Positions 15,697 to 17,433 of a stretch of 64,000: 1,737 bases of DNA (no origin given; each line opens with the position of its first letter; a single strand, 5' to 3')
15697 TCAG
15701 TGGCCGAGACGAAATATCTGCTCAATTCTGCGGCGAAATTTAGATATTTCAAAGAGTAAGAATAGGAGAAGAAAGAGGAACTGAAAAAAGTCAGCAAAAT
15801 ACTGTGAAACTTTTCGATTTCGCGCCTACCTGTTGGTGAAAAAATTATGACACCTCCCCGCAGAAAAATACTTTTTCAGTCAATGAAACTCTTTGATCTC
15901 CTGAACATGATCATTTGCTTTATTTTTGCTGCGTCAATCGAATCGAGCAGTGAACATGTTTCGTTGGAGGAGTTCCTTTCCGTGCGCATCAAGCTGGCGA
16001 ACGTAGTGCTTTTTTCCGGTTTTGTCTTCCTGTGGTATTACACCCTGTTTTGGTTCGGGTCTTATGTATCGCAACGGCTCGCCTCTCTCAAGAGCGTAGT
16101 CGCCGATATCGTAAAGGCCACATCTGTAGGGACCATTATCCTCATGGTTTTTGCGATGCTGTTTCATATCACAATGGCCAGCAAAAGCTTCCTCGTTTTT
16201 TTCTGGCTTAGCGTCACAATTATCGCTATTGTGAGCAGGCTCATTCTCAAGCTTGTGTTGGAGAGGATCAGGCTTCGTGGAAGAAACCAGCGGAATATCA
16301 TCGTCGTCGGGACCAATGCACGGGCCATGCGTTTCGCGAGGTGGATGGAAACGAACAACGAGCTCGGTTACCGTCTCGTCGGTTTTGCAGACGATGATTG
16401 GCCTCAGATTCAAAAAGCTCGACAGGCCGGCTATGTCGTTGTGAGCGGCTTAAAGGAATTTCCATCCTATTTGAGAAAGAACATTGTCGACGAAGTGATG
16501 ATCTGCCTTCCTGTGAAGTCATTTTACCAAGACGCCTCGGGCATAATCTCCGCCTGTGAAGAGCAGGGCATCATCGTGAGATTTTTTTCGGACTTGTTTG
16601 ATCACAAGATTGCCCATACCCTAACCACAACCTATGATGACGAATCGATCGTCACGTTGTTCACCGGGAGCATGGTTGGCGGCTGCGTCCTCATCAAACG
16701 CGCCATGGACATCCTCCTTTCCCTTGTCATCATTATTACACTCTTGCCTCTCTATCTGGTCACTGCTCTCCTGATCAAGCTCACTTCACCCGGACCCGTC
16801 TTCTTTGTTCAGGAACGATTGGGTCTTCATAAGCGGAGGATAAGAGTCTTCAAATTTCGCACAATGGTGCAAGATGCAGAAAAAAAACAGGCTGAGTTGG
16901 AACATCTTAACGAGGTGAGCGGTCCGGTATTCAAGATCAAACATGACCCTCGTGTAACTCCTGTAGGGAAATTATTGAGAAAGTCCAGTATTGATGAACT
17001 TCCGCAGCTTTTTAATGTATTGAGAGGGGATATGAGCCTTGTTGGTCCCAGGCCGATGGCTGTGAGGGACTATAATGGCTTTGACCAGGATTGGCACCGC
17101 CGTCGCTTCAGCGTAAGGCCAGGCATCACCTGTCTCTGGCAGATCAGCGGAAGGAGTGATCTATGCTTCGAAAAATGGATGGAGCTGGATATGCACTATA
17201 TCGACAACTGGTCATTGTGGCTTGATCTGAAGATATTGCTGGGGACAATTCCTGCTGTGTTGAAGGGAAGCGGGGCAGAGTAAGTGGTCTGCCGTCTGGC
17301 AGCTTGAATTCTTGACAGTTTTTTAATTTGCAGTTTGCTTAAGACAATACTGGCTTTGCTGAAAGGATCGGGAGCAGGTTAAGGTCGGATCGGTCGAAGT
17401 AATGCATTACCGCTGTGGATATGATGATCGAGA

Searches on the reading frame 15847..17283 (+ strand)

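Call 47: search_protein_families(library=pfam, proteins=[window:15847-17283:+], max_evalue=0.000001)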
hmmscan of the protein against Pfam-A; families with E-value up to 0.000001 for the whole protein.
window:15847-17283:+ (478 aa): 2 families
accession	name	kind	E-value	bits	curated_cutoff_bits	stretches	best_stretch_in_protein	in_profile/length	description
PF02397.22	Bac_transf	-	3.4e-69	232.4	27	1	284-473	1-179/179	Bacterial sugar transferase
PF13727.12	CoA_binding_3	-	3.8e-21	76.3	25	1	70-225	3-153/175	CoA-binding domain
